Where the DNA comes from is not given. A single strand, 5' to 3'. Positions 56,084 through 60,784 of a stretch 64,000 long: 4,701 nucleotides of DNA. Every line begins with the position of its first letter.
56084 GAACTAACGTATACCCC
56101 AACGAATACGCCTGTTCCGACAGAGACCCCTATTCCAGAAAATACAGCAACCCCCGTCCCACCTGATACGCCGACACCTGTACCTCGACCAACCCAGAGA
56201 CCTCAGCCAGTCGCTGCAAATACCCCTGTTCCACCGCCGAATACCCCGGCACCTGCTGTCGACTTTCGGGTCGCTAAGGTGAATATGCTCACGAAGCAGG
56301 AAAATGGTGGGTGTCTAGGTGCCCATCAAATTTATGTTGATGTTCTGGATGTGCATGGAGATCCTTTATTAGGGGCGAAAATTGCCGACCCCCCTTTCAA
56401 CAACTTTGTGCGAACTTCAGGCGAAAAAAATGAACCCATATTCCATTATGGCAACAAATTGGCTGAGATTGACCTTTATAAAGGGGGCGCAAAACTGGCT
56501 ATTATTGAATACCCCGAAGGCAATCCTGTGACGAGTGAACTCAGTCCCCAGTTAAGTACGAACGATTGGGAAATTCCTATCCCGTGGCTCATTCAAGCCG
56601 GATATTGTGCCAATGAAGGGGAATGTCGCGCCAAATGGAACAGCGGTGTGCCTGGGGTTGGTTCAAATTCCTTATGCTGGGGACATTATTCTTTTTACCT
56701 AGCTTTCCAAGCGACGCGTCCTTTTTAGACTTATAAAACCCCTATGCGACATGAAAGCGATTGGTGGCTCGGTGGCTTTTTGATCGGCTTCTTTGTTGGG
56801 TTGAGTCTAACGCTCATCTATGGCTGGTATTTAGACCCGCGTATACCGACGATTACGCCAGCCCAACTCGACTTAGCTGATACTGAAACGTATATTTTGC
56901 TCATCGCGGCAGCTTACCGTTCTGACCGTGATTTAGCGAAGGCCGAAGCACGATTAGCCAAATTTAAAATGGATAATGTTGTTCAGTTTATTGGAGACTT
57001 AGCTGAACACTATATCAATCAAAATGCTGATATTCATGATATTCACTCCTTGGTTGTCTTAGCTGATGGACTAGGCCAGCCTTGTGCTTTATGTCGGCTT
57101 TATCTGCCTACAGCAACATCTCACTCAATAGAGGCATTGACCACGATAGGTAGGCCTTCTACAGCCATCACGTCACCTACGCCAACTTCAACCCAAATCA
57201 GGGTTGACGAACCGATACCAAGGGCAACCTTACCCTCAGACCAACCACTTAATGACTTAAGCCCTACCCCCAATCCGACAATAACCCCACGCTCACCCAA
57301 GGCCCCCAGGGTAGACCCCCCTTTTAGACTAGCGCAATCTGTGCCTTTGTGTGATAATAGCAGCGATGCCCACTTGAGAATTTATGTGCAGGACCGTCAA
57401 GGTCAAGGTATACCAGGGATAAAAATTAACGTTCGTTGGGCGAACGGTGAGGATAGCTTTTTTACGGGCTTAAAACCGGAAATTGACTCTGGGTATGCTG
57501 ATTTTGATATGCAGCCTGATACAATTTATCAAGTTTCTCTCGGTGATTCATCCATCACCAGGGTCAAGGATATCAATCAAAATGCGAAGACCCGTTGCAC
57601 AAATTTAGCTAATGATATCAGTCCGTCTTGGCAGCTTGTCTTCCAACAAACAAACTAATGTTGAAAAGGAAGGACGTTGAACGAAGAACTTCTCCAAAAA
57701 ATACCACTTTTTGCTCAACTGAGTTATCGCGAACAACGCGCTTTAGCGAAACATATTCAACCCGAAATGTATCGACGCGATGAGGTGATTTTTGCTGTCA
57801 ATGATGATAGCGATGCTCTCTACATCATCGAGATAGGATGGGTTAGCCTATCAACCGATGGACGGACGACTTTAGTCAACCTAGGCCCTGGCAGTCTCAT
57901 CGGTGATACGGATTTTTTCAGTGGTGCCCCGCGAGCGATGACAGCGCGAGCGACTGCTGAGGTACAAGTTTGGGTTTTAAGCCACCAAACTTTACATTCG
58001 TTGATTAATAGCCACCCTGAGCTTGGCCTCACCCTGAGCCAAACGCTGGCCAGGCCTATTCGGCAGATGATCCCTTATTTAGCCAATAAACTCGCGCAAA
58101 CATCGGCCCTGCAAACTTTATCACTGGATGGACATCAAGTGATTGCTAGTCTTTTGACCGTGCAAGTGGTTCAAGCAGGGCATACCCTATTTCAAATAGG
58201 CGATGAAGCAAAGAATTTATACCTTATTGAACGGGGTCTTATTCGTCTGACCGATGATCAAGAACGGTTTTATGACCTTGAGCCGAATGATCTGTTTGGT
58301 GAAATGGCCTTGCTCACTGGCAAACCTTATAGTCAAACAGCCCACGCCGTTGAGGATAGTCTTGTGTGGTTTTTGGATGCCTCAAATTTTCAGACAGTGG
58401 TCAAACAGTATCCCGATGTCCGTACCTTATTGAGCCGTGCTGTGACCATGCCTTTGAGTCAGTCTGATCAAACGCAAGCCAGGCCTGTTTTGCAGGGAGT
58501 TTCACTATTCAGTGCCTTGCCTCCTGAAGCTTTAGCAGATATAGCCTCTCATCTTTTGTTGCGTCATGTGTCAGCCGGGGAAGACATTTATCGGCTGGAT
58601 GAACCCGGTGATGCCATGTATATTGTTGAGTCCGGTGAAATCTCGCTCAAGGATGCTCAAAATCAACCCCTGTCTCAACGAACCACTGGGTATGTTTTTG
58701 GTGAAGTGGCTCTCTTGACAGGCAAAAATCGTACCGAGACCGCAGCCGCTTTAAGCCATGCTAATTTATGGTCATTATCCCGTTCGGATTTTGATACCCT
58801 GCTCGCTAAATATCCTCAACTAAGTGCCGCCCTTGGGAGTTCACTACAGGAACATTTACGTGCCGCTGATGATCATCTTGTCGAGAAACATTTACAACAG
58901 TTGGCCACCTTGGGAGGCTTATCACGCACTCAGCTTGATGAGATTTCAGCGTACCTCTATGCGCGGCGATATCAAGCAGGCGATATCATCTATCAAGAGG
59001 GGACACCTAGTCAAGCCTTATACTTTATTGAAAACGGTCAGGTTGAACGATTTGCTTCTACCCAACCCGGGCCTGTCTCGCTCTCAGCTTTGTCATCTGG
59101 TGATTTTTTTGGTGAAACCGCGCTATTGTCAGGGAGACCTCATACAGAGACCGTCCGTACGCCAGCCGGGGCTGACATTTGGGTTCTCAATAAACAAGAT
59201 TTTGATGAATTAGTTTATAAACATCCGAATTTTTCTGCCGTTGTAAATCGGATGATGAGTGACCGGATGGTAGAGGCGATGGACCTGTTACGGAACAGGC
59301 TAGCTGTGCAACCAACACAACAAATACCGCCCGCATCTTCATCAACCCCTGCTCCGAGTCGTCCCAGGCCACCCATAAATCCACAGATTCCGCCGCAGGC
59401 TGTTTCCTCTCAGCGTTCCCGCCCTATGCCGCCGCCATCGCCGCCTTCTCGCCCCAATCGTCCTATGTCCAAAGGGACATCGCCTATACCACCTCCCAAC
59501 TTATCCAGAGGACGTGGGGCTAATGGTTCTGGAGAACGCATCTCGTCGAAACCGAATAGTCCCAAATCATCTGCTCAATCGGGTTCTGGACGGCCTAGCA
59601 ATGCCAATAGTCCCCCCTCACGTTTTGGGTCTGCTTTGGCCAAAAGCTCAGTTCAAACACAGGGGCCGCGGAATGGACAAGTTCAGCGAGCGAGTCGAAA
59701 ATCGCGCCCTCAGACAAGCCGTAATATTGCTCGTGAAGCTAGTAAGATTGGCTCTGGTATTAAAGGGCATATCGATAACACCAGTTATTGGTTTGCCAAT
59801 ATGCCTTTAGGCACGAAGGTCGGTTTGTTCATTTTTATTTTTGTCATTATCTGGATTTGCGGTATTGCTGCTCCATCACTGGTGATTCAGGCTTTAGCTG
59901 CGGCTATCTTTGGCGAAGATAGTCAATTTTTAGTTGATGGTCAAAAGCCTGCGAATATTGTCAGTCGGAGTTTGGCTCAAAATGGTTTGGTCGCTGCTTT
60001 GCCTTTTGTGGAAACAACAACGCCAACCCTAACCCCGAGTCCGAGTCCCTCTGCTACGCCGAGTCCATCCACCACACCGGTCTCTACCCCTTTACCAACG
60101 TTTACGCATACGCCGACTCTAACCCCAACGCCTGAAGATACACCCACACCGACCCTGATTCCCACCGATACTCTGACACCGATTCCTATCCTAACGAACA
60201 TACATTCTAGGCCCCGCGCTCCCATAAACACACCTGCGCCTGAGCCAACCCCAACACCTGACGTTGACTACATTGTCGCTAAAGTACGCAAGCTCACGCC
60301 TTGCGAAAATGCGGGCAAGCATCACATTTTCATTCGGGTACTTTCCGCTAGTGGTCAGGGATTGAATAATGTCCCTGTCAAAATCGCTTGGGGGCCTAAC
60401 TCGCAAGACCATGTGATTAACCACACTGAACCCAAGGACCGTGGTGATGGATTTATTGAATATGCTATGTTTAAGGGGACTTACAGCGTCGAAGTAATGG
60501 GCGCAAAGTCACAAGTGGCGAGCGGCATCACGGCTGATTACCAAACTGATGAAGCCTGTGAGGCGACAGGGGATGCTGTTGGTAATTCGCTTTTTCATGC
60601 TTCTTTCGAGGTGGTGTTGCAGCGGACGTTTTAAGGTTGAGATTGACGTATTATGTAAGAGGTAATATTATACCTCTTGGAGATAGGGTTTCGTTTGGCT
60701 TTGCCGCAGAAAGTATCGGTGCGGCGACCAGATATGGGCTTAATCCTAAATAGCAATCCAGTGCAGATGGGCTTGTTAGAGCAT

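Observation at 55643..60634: Three-gene cluster of membrane proteins sharing a novel C-terminal extracytoplasmic domain; one member carries four cytoplasmic cNMP-binding domains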

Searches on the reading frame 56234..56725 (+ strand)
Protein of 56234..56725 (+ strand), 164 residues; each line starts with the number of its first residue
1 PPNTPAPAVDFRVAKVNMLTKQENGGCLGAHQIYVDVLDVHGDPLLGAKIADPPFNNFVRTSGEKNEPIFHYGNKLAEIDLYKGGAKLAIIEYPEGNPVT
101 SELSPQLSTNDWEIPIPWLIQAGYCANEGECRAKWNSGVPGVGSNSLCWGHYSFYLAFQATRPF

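Call 24: predict_structure(alignment_id=A1)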
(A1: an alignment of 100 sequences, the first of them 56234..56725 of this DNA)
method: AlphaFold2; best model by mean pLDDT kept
length: 164 residues; sequences in the alignment: 100
mean_pLDDT: 94.3   pTM: 0.88
mean pLDDT of the five models: 94.3, 93.6, 93.5, 93.2, 92.6
residues with pLDDT >= 90: 144; 70-90: 16; 50-70: 4; < 50: 0
segments of 3 or more residues with pLDDT < 50: none
pLDDT, mean of each block of 10 residues (from residue 1): 76 98 94 98 98 95 96 96 93 97 97 96 97 89 90 98 95
secondary structure, 60 per line:
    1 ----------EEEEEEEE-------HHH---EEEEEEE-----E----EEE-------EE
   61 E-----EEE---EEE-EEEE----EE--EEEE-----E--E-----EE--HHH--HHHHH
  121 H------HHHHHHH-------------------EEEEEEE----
elements in order: E11-18 E32-38 E49-51 E59-61 E67-69 E73-75 E77-80 E89-92 H116-121 H128-134 E154-160
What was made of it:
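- On CarboxypepD_reg / transthyretin-like superfamily (for Y): The AF2 model has pLDDT 94 (call 24).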

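Call 70: fold_search(model_id=the predicted structure, library=pdb)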
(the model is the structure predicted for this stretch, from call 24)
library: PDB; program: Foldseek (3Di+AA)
matches with E <= 10: 311; with E <= 0.001: 0
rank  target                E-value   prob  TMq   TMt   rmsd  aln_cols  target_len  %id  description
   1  6m48_B                2.3e-02  0.51  0.28  0.07  12.1       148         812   13  Crystal structure of pilus adhesin, SpaC from Lactobacillus rhamnosus GG - P21212 form (released 2020-07-29)
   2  2x5p                  3.9e-02  0.60  0.30  0.43   9.4       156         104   11  Crystal structure of the Streptococcus pyogenes fibronectin binding protein Fbab-B (released 2010-09-01)
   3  9uvm                  7.3e-02  0.23  0.28  0.13  11.2       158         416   10  The SeMet pili protein of Streptococcus Sanguinis (released 2026-01-21)
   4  6m48_A                7.7e-02  0.25  0.27  0.07  12.2       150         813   13  Crystal structure of pilus adhesin, SpaC from Lactobacillus rhamnosus GG - P21212 form (released 2020-07-29)
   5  8fia_A                8.2e-02  0.85  0.26  0.03   3.7        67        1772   12  The structure of fly Teneurin self assembly (released 2023-05-03)
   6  7ban_A                9.3e-02  0.57  0.24  0.03   5.9        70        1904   17  human Teneurin4 Mut C2 (released 2022-01-12)
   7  2ww8                  9.3e-02  0.18  0.27  0.07  13.7       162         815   12  Structure of the pilus adhesin (RrgA) from Streptococcus pneumoniae (released 2010-01-19)
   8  9vqn                  9.9e-02  0.11  0.21  0.11  12.9       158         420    8  Crystal structure of Se-Met SSA1633 from Streptococcus sanguinis (Phase determination model) (released 2026-01-21)
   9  3e8v                  1.1e-01  0.60  0.26  0.48   7.1        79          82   19  Crystal structure of a possible transglutaminase-family protein proteolytic fragment from Bacteroides fragilis (released 2008-09-02)
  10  8r54_A                1.1e-01  0.33  0.20  0.02   8.4        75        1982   16  Mouse teneurin-3 non-compact subunit - A0B0 isoform (released 2024-05-08)
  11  6m7c                  1.1e-01  0.20  0.28  0.19  10.9       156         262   12  Crystal structure of C-terminal fragment of pilus adhesin SpaC from Lactobacillus rhamnosus GG (released 2020-07-29)
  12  1uwy_A                1.2e-01  0.80  0.29  0.13   3.9        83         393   14  Crystal structure of human carboxypeptidase M (released 2004-04-08)
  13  8wgg                  1.4e-01  0.12  0.24  0.12  12.3       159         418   11  Crystal structure of basal pilin PilB from Streptococcus sanguinis (released 2025-03-26)
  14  2nsm                  1.5e-01  0.57  0.26  0.12   4.2        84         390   19  Crystal structure of the human carboxypeptidase N (Kininase I) catalytic domain (released 2007-04-24)
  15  8wg6                  1.5e-01  0.12  0.24  0.12  11.9       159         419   10  Crystal structure of major pilin PilB from Streptococcus sanguinis - SeMet derivative (released 2025-03-26)
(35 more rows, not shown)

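Call 79: search_protein_families(library=phrogs, proteins=[window:56234-56725:+], max_evalue=0.001)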
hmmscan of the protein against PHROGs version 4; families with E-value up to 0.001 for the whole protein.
window:56234-56725:+ (164 aa): 0 families

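Call 81: find_related_loci(query=A1, collection=metagenome_contigs, flank=6000)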
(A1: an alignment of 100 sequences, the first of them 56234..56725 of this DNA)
Query A1 (164 aa) in metagenome_contigs; peptide patterns used: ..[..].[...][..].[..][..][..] (x = any residue, [..] = any of these).
157 stretches matched a pattern; 91 encode a relative of the query (tblastn E <= 1e-3); the best 80 are kept; 80 distinct loci.
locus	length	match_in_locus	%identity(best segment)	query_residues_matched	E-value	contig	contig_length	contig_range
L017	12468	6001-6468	83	9-164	4e-91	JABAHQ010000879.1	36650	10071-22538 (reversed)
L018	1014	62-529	66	9-164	2e-78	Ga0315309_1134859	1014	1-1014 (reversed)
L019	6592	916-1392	66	10-164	3e-69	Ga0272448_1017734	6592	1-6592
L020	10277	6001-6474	63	8-164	4e-68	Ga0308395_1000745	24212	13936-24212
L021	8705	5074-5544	64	9-164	9e-67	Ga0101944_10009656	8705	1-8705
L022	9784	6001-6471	62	9-164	1e-66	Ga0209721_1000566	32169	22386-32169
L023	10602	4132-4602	62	9-164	4e-66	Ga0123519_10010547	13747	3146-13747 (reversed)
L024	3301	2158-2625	62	10-164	2e-65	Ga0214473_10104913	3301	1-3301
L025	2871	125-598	58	8-164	1e-63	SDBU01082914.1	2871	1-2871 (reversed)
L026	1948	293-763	59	9-164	2e-64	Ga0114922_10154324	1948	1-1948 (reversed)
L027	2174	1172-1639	57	10-164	5e-64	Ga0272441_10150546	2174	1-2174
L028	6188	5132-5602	59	9-164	2e-62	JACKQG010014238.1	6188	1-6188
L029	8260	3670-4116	58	9-164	1e-60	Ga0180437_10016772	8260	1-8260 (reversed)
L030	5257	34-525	56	9-164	1e-60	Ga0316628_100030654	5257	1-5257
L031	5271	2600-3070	57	9-164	3e-60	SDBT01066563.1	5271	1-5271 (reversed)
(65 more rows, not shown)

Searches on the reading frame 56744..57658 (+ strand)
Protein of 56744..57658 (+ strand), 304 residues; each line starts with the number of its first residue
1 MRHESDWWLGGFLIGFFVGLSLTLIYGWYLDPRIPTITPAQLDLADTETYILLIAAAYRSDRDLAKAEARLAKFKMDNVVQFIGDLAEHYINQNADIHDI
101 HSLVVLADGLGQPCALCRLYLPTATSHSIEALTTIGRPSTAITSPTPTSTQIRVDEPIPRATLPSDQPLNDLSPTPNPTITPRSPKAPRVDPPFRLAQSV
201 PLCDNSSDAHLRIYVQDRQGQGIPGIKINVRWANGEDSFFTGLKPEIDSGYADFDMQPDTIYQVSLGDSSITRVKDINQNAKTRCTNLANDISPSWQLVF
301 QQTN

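Call 4: search_protein_families(library=pfam, proteins=[window:56744-57658:+], max_evalue=0.1)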
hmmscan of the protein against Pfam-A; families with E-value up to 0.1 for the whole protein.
window:56744-57658:+ (304 aa): 1 family
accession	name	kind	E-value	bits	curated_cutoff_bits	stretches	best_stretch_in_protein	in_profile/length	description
PF02369.22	Big_1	-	0.069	13.7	34.9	0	204-237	14-47/93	Bacterial Ig-like domain (group 1)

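Call 5: search_protein_families(library=ncbifam, proteins=[window:56744-57658:+], max_evalue=0.1)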
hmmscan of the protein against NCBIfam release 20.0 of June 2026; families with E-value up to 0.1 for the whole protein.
window:56744-57658:+ (304 aa): 0 families

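Call 13: find_homologous_proteins(query=window:56744-57658:+)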
Query window:56744-57658:+ (304 aa): 110 proteins with E <= 0.001 among 1735 candidates.
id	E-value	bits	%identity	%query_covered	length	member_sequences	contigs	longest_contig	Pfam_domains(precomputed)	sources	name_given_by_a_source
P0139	7.7e-205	697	100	100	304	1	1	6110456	-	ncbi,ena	-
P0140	6.7e-98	346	56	99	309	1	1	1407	-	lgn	-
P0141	3.5e-83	298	47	99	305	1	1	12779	-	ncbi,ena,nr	ncbi:MAG TPA: hypothetical protein G4N96_06595 [Chloroflexi bacterium]|nr:hypothetical protein [Chlo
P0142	9.9e-83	296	49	99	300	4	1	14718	-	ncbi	-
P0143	1.5e-82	295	48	99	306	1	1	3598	-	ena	-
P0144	2.0e-82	295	47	100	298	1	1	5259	-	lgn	-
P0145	2.0e-80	288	47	99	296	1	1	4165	-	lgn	-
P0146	1.7e-77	279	48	99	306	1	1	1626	-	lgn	-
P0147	6.4e-73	264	45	99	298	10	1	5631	-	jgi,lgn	jgi:hypothetical protein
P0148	3.6e-72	261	46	99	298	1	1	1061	-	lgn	-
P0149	1.5e-71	259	45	100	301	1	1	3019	-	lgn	-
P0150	2.0e-70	256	46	40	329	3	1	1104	-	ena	-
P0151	2.1e-70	256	51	36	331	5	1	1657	-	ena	-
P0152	2.9e-70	255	44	99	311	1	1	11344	-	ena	-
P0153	4.2e-70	255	45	99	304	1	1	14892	-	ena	-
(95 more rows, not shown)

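Call 14: find_encoding_contigs(protein=P0139, flank=10000, max_places=3)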
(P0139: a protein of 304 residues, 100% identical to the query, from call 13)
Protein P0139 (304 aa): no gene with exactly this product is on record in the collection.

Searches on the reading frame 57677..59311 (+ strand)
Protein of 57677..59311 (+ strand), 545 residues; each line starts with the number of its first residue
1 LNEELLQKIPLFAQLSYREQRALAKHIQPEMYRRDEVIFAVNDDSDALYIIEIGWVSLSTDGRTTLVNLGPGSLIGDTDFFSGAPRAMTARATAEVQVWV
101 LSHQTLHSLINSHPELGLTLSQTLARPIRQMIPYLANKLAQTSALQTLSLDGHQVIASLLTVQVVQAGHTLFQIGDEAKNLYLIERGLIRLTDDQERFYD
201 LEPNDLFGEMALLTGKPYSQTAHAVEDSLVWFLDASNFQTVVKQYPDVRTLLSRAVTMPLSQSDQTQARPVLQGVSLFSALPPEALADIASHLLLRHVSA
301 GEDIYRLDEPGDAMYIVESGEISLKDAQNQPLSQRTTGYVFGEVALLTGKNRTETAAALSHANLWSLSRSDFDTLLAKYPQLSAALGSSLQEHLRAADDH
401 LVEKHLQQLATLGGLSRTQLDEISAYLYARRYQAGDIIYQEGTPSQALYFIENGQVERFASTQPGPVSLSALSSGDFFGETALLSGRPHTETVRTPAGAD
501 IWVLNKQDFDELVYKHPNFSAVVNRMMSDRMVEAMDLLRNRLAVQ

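Call 86: search_solved_structures(query=window:57677-59311:+, max_evalue=1e-8)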
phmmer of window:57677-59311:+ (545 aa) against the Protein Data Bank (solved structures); distinct sequences matched with E-value up to 1e-8: 57.
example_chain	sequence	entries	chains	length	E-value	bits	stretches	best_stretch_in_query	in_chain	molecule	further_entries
5ezr_A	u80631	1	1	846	3.8e-21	78.9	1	154-541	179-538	cGMP-dependent protein kinase, putative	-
4rz7_A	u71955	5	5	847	3.8e-21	78.9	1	154-541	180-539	cGMP-dependent protein kinase, putative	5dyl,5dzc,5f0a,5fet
9p74_A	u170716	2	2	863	4.1e-21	78.8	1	154-541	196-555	cGMP-dependent protein kinase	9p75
5dyk_A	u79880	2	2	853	2.4e-20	76.3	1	154-538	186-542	CGMP-dependent protein kinase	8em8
9ya0_MA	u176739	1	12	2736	3.8e-20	75.6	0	396-510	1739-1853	PCR12, TGME49_219070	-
3of1_A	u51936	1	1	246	2.4e-19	73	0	142-248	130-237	cAMP-dependent protein kinase regulatory subunit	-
5kbf_A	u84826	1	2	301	1.6e-16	63.6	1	262-512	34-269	CAMP-dependent protein kinase regulatory subunit, putative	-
6rsx_A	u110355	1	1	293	2.3e-16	63.1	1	254-376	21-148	Regulatory Subunit of Protein Kinase A (cAMP-dependent) from Euglena gracilis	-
3j4q_B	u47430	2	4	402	6.8e-16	61.5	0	259-378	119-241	cAMP-dependent protein kinase type II-alpha regulatory subunit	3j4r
2qvs_B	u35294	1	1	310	6.9e-16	61.5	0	259-378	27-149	cAMP-dependent protein kinase type II-alpha regulatory subunit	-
9d2f_b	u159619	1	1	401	2.4e-15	59.8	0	259-378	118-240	cAMP-dependent protein kinase type II-alpha regulatory subunit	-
5j3u_A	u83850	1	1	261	3.3e-15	59.3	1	265-512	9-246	Protein Kinase A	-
3shr_A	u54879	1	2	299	6.8e-15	58.3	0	412-513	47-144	cGMP-dependent protein kinase 1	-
4z07_A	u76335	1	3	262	1.4e-14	57.3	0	412-513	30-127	cGMP-dependent protein kinase 1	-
7ssb_A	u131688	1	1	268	2.2e-14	56.6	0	412-513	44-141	cGMP-dependent protein kinase 1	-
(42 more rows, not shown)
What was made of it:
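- Closest known: Tandem CNB arrays of PKA regulatory subunits and apicomplexan PKG. Same: The best sequence matches (E about 4e-21) span three consecutive domains (call 86).
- The best solved match is four-CNB PKG (call 86).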

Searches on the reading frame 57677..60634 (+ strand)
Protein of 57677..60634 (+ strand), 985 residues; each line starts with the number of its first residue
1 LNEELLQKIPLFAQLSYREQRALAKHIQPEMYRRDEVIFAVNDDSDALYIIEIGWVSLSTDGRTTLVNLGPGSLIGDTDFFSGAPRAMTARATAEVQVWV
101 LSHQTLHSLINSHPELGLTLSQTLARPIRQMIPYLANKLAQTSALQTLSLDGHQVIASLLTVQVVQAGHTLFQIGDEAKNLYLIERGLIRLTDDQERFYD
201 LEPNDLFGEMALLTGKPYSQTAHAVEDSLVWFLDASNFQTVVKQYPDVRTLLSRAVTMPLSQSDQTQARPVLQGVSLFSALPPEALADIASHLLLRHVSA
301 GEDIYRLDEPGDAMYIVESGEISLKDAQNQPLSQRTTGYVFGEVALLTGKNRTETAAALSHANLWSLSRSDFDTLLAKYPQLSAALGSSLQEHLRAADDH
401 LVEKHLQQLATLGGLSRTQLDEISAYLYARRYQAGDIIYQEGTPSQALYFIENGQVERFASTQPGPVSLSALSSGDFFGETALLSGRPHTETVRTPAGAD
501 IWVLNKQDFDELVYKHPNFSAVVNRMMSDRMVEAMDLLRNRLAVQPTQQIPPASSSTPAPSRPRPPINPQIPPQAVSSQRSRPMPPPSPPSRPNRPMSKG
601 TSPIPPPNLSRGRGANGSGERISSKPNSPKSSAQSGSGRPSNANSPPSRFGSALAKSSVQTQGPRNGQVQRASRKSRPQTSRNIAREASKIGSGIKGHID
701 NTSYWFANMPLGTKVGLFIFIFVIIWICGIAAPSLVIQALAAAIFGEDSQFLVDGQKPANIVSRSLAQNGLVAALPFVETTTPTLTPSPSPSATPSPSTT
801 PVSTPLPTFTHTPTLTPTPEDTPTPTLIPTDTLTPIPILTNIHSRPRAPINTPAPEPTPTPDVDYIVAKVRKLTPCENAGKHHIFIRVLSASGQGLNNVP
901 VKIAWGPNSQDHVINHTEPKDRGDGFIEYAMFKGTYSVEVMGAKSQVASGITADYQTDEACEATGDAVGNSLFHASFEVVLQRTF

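Call 4: search_protein_families(library=pfam, proteins=[window:57677-60634:+], max_evalue=0.1)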
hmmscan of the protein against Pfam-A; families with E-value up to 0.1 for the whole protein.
window:57677-60634:+ (985 aa): 2 families
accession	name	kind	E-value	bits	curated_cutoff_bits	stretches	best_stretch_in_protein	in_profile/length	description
PF00027.35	cNMP_binding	-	6.3e-77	254.1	27.5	4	163-245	2-89/89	Cyclic nucleotide-binding domain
PF09349.15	OHCU_decarbox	-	0.025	15.6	24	0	92-119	39-66/155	OHCU decarboxylase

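Call 5: search_protein_families(library=ncbifam, proteins=[window:57677-60634:+], max_evalue=0.1)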
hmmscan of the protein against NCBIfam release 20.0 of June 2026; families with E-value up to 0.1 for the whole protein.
window:57677-60634:+ (985 aa): 11 families
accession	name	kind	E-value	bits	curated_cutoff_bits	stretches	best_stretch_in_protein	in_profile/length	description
NF041163.2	encap_f2b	equivalog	5.5e-35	121.3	400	4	397-530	64-200/450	family 2B encapsulin nanocompartment shell protein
NF058543.1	ActPatMycb56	equivalog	2e-33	115.6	460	4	276-386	2-114/317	acetyltransferase Pat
NF008732.0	PRK11753.1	equivalog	2.6e-27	95.7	266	4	419-535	15-133/214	cAMP-activated global transcriptional regulator CRP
NF006901.0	PRK09392.1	equivalog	3.3e-18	65.9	211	2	404-527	7-130/236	transcriptional activator FtrB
TIGR03896.1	cyc_nuc_ocin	subfamily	9.2e-18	64.6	161.05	2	162-378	10-250/317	bacteriocin-type transport-associated protein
NF052518.1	TransRegLdrP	equivalog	4.3e-16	59.5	300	2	167-238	6-81/195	transcriptional regulator LdrP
NF050806.1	TransRegFixKCaul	equivalog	1.1e-08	34.6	300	1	297-401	27-132/215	transcriptional regulator FixK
NF008365.0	PRK11161.1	subfamily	8.8e-07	28.4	228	1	418-537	40-157/250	fumarate/nitrate reduction transcriptional regulator Fnr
TIGR03697.1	NtcA_cyano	equivalog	4.5e-06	26.6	244.95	1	168-259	1-99/193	global nitrogen regulator NtcA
NF050815.1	TransActFtrBCaul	equivalog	4.6e-06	26.1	300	1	8-130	13-138/251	transcriptional activator FtrB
NF007707.0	PRK10402.1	subfamily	1.2e-05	25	180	1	420-530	24-135/226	transcriptional regulator YeiL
